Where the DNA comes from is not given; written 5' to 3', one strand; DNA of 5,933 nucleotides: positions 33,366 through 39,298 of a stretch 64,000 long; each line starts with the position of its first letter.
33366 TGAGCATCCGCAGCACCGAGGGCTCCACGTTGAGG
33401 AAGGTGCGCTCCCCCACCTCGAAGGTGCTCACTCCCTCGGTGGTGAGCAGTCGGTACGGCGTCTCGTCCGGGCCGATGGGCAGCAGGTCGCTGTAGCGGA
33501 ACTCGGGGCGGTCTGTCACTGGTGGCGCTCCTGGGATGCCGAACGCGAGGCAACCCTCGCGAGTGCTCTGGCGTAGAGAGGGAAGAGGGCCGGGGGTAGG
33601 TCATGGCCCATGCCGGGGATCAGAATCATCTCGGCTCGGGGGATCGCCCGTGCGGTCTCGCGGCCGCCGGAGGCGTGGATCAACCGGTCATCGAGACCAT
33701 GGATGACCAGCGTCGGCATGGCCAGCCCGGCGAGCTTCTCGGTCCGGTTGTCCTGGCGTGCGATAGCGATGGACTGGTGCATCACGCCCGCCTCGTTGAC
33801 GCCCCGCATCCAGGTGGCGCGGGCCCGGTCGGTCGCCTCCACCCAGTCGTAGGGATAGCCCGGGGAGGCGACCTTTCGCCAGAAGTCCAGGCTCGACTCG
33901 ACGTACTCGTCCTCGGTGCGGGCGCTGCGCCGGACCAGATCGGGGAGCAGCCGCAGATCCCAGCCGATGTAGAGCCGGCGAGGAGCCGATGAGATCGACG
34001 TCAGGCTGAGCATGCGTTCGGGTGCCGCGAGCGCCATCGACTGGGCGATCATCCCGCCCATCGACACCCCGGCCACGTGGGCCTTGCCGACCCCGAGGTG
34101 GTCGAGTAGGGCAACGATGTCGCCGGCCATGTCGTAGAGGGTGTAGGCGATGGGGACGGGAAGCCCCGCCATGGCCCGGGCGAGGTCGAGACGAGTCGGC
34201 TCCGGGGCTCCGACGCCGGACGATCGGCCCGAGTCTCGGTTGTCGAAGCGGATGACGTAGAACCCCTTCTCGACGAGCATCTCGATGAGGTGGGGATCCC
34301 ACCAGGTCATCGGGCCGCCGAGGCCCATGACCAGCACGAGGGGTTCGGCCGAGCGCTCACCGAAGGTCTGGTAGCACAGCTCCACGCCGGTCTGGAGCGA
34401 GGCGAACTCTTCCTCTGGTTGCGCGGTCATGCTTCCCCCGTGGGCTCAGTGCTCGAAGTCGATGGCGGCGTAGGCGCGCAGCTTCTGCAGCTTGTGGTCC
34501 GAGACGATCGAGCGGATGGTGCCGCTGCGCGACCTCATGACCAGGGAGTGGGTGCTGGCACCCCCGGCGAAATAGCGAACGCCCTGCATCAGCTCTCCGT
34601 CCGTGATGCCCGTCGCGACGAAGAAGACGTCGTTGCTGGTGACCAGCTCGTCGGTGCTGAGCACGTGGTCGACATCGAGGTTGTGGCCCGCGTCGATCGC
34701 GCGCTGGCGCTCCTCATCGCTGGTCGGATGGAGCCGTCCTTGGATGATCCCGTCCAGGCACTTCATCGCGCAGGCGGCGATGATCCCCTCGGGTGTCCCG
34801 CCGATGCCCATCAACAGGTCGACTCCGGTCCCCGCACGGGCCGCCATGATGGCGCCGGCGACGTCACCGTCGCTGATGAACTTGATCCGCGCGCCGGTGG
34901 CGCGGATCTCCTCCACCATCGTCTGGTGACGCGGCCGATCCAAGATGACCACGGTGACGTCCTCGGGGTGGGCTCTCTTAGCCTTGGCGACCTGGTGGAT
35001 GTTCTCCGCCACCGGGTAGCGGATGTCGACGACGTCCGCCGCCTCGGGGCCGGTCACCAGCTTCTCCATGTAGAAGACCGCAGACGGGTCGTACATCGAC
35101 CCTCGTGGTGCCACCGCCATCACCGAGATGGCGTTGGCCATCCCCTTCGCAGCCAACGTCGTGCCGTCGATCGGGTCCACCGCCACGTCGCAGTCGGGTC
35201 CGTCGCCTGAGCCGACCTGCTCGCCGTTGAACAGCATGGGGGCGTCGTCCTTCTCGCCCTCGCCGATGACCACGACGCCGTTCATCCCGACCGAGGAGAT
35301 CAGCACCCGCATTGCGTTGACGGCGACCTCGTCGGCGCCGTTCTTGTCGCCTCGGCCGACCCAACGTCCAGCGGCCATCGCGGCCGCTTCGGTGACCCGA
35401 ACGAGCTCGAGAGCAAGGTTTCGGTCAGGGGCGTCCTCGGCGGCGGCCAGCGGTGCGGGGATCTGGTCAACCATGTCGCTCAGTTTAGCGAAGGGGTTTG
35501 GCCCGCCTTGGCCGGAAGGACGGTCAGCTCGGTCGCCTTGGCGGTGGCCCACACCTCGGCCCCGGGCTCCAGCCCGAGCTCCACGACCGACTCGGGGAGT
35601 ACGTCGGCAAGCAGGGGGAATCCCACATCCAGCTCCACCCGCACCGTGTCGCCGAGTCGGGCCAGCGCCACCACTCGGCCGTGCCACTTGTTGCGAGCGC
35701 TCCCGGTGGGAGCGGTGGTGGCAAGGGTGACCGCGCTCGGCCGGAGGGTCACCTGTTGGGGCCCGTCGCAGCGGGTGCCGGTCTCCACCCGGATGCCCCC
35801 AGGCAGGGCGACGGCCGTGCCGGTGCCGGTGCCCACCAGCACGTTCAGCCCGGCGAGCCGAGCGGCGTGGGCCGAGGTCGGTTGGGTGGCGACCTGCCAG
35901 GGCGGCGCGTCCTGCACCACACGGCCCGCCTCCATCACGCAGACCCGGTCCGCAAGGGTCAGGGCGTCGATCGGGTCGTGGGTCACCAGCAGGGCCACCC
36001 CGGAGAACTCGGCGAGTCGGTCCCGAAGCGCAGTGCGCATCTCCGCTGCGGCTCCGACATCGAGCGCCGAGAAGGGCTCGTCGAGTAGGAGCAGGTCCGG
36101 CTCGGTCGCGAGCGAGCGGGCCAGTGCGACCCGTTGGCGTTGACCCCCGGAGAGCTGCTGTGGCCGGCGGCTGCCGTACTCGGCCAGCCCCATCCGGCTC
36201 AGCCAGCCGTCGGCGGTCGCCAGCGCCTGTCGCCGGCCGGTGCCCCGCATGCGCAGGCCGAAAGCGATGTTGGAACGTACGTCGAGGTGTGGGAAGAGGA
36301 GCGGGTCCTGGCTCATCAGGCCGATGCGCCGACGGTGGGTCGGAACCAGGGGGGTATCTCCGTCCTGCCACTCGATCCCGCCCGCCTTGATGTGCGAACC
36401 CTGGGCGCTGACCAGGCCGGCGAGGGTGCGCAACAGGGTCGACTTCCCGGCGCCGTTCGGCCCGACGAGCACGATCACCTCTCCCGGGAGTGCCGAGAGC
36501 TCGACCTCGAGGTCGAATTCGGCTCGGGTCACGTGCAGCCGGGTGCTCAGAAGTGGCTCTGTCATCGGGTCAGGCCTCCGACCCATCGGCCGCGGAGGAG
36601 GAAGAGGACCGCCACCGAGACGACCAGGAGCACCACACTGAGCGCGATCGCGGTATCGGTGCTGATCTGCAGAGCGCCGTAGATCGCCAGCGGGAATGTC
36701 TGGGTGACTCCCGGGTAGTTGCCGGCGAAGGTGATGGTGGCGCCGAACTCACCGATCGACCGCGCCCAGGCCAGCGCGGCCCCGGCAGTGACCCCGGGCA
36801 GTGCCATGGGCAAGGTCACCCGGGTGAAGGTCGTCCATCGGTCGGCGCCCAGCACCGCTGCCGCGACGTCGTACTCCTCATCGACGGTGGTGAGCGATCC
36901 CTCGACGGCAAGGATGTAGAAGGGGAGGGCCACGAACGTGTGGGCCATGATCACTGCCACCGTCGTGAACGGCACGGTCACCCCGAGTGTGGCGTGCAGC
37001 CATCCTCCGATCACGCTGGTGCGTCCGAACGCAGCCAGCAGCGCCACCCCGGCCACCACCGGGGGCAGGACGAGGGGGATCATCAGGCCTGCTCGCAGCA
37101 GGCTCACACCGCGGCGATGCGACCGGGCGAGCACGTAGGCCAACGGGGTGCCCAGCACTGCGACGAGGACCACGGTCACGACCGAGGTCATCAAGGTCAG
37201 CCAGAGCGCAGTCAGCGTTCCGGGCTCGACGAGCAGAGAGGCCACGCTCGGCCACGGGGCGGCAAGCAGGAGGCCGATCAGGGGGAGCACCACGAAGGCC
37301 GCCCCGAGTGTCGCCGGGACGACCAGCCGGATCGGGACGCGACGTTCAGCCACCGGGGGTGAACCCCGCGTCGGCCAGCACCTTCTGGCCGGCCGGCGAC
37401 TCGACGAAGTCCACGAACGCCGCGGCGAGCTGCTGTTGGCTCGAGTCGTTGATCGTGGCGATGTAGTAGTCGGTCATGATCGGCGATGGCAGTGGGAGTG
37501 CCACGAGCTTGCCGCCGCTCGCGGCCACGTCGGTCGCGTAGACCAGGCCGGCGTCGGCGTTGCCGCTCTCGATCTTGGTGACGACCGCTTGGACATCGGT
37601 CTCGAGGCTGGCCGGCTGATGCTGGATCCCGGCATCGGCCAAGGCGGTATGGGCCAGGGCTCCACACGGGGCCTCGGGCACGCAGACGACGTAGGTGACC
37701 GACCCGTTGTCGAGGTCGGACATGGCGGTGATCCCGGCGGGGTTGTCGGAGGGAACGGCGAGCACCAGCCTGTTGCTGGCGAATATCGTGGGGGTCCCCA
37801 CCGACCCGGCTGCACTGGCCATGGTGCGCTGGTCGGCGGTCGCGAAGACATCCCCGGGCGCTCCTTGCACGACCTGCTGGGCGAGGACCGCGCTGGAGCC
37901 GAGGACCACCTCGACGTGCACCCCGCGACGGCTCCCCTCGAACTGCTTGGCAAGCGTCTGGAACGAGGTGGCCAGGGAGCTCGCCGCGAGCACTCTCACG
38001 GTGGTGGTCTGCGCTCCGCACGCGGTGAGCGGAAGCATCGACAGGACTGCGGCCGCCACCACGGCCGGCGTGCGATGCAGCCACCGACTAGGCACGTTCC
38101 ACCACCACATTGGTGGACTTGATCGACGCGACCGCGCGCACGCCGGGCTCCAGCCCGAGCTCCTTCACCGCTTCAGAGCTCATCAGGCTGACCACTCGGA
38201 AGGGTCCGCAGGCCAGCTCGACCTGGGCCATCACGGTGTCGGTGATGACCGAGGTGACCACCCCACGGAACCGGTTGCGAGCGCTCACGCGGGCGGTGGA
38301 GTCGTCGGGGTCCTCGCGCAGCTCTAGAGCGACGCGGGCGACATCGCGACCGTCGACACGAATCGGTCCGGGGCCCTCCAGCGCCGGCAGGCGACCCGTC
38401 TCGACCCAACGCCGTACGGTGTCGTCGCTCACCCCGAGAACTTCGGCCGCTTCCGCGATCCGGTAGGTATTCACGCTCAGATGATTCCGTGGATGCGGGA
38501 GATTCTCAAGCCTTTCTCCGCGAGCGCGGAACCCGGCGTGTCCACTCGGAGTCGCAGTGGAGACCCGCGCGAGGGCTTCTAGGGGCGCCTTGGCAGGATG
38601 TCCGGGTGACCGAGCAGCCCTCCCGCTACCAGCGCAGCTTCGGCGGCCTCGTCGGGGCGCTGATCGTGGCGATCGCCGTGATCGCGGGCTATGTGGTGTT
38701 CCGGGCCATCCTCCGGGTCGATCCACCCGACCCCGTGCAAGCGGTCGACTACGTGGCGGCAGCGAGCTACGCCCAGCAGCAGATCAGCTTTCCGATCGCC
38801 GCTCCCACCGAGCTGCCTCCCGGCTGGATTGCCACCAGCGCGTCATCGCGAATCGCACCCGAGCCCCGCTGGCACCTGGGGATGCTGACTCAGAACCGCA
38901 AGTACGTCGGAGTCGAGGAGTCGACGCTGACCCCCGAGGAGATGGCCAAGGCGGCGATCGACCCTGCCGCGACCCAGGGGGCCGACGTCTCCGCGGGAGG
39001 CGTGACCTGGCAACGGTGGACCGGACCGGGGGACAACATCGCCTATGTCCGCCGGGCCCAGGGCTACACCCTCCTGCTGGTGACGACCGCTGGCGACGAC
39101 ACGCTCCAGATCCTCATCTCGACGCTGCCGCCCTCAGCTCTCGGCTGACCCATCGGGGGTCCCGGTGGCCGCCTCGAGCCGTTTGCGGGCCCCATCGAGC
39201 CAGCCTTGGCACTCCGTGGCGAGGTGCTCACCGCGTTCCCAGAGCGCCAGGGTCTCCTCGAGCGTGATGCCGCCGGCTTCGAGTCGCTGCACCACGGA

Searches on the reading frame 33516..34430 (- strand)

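Call 36: search_protein_families(library=pfam, proteins=[window:33516-34430:-], max_evalue=0.0001)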
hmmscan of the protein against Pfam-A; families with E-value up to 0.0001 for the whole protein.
window:33516-34430:- (304 aa): 3 families
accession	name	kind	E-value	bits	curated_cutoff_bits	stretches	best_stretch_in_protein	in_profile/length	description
PF00561.26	Abhydrolase_1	-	1.9e-25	90.4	25.8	1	30-277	2-239/245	alpha/beta hydrolase fold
PF12146.15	Hydrolase_4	-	1.3e-13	51.3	27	1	31-278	7-234/239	Serine aminopeptidase, S33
PF12697.13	Abhydrolase_6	-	5.5e-12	47.3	26.3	1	32-283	2-205/217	Alpha/beta hydrolase family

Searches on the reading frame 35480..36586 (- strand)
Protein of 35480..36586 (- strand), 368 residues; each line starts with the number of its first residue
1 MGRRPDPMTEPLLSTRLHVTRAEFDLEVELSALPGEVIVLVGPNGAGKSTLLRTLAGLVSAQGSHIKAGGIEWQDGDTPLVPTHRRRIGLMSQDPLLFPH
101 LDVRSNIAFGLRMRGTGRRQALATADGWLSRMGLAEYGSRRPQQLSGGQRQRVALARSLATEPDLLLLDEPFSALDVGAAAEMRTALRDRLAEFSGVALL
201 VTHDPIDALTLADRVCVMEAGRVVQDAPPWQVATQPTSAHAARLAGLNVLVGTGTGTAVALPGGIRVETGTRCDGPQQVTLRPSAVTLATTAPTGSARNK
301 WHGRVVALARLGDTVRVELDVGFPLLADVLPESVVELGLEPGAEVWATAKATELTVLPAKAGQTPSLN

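Call 36: search_protein_families(library=pfam, proteins=[window:35480-36586:-], max_evalue=0.0001)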
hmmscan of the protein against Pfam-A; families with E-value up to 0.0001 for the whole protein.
window:35480-36586:- (368 aa): 4 families
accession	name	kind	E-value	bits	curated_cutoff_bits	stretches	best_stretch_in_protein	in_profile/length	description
PF00005.33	ABC_tran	-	1.3e-33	116.9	25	1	28-172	4-136/137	ABC transporter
PF03459.23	TOBE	-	1.1e-12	48.4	22.3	1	296-355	2-63/64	TOBE domain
PF13304.12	AAA_21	-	1e-11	45.9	27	1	38-78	2-42/304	AAA domain, putative AbiEii toxin, Type IV TA system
PF08402.16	TOBE_2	-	2.4e-05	24.8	21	1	279-357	1-76/76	TOBE domain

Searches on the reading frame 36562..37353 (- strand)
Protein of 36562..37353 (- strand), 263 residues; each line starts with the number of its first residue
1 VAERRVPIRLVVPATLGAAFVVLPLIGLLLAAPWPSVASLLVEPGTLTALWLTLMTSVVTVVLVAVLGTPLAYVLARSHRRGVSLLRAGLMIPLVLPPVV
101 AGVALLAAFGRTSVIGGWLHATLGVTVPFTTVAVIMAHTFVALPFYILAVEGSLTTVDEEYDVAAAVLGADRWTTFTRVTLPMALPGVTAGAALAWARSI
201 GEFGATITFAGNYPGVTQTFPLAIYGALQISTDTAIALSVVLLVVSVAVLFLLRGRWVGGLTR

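Call 36: search_protein_families(library=pfam, proteins=[window:36562-37353:-], max_evalue=0.0001)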
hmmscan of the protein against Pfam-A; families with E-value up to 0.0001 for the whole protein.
window:36562-37353:- (263 aa): 1 family
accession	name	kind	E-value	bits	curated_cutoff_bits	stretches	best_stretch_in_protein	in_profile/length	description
PF00528.27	BPD_transp_1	-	1.4e-17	64.4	26.4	1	68-251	1-173/184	Binding-protein-dependent transport system inner membrane component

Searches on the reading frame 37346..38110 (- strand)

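Call 36: search_protein_families(library=pfam, proteins=[window:37346-38110:-], max_evalue=0.0001)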
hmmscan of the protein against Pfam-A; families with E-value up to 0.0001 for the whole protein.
window:37346-38110:- (254 aa): 5 families
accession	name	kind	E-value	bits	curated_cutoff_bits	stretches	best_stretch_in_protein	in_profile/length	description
PF13531.11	SBP_bac_11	-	7.3e-44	150.7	25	1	38-251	1-227/227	Bacterial extracellular solute-binding protein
PF01547.30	SBP_bac_1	-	6.2e-15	56.4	26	1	44-243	2-307/307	Bacterial extracellular solute-binding protein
PF03466.25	LysR_substrate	-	9.7e-08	32.1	28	1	35-236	5-204/209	LysR substrate binding domain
PF12974.12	Phosphonate-bd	-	2.5e-06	27.5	27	1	79-251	63-232/242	ABC transporter, phosphonate, periplasmic substrate-binding protein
PF04069.17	OpuAC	-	7e-06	26.3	21.2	1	97-220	70-207/257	Substrate binding domain of ABC-type glycine betaine transport system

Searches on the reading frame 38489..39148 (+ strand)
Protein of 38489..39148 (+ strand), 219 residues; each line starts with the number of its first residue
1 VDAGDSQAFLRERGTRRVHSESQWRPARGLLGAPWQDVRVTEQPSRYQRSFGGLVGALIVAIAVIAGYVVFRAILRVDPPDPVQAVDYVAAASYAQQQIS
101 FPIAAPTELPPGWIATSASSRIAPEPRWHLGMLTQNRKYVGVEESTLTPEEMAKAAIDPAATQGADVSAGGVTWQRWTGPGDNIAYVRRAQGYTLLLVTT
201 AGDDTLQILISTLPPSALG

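Call 36: search_protein_families(library=pfam, proteins=[window:38489-39148:+], max_evalue=0.0001)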
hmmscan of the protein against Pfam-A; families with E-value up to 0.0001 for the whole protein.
window:38489-39148:+ (219 aa): 1 family
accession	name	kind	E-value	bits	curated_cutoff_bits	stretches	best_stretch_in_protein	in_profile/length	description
PF14030.11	DUF4245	-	9.3e-35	120.5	30.1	1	46-212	1-164/165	Protein of unknown function (DUF4245)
